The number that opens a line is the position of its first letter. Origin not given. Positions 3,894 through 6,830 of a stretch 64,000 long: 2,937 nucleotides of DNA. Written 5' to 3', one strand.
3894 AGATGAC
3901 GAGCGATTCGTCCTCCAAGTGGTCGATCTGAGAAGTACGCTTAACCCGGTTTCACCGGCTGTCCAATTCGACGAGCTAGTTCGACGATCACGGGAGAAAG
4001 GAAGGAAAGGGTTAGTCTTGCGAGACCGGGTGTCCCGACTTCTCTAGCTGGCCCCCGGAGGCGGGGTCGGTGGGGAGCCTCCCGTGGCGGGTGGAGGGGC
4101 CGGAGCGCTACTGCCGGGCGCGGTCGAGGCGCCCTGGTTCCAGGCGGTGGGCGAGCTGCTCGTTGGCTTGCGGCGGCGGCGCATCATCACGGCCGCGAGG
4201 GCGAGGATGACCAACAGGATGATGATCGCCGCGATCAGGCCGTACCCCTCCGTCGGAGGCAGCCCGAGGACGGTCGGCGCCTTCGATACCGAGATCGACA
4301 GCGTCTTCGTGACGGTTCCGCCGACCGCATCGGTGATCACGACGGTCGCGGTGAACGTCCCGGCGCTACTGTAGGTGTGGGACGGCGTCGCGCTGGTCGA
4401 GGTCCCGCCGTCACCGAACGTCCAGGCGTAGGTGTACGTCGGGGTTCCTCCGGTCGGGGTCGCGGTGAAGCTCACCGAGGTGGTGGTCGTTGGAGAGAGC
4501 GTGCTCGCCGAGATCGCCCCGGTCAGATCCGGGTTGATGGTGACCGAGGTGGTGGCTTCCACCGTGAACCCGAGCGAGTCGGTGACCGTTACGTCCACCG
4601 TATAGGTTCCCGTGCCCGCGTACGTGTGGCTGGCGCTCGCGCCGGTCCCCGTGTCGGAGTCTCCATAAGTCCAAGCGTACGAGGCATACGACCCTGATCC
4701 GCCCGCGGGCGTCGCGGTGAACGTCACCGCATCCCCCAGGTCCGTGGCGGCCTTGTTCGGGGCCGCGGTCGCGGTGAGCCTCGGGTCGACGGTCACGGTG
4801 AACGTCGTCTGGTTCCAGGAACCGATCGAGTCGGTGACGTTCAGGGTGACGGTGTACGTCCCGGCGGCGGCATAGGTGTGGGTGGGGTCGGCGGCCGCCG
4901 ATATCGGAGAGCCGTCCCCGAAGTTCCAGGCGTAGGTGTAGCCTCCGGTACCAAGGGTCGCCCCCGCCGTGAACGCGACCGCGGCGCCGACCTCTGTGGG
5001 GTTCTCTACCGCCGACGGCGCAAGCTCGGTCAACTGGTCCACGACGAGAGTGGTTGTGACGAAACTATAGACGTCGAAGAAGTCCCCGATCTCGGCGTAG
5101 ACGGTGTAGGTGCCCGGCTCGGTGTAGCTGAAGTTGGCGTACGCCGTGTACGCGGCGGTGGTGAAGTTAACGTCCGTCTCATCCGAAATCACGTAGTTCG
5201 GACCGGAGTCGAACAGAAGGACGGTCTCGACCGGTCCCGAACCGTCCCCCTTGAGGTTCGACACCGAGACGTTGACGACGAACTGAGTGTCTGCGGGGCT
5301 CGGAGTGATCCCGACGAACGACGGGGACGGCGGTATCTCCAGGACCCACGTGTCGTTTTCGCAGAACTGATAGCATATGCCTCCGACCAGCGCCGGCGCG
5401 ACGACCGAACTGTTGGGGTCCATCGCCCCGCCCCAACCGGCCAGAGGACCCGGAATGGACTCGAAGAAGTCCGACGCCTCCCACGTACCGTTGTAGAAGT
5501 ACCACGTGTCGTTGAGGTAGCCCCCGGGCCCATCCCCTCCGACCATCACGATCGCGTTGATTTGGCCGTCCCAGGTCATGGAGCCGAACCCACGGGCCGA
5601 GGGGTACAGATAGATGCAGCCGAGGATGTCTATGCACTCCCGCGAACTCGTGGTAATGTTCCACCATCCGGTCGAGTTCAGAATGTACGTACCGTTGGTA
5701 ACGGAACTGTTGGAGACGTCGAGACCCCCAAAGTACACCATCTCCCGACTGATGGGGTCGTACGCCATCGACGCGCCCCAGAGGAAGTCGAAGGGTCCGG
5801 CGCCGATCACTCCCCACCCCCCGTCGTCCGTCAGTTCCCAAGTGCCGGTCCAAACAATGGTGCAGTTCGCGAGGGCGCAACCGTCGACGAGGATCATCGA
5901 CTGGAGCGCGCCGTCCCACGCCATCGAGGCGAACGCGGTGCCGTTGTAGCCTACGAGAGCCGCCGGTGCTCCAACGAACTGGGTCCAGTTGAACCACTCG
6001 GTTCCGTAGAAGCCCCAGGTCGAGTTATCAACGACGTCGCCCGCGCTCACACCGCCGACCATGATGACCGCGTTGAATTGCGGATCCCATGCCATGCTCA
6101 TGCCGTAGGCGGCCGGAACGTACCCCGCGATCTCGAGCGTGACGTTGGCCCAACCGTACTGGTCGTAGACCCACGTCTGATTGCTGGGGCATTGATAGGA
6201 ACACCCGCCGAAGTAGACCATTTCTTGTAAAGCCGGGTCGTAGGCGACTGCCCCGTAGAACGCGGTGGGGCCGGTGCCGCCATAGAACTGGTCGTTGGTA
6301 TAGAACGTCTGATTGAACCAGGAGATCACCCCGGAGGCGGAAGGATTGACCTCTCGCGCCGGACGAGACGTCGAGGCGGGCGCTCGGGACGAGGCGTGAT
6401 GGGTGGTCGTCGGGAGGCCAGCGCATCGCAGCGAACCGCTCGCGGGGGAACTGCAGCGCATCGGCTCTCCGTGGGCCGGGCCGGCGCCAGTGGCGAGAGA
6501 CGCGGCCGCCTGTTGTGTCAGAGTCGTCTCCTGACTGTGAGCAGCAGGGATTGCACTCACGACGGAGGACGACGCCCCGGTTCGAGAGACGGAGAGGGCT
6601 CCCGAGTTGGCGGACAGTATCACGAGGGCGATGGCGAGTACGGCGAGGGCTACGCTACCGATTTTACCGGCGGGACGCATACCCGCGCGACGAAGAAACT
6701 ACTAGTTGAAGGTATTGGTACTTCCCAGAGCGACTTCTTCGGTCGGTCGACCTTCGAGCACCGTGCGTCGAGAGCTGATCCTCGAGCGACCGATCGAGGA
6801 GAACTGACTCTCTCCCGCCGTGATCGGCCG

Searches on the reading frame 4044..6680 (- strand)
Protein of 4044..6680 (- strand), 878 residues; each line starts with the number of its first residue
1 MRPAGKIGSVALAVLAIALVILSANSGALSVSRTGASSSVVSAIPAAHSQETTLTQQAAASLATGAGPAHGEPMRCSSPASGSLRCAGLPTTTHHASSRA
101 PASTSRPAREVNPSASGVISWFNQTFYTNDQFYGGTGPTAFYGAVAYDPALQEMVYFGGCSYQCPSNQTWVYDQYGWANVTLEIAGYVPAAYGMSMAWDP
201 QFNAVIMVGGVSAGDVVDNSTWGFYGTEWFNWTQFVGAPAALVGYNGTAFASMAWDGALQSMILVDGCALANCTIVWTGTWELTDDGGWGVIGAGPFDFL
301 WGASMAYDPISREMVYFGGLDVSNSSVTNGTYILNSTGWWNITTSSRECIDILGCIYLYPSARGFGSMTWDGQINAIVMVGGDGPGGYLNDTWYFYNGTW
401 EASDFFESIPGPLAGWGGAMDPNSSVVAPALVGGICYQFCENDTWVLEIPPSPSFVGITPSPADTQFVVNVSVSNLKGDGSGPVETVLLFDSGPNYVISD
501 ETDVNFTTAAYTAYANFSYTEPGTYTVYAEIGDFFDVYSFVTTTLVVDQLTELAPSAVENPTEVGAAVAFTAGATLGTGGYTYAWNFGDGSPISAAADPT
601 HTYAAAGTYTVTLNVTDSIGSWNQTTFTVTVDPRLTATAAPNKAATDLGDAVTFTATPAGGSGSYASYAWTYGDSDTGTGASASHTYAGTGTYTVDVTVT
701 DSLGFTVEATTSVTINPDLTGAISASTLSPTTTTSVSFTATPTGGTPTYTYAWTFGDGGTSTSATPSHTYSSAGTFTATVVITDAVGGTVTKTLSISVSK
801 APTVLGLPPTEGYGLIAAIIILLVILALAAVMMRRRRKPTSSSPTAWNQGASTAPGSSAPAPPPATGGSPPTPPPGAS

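Call 76: search_protein_families(library=pfam, proteins=[window:4044-6680:-], max_evalue=0.001)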
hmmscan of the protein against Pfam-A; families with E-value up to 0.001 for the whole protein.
window:4044-6680:- (878 aa): 3 families
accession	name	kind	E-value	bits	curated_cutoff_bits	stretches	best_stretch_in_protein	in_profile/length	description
PF18911.6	PKD_4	-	1.2e-40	137.8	27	3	560-631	12-85/85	PKD domain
PF00801.26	PKD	-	2e-32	111.4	23.5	3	557-628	6-78/80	PKD domain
PF24681.1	Kelch_KLHDC2_KLHL20_DRC7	-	1.9e-13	50.7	50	2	302-449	53-186/221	KLHDC2/KLHL20/DRC7 Kelch-repeats domain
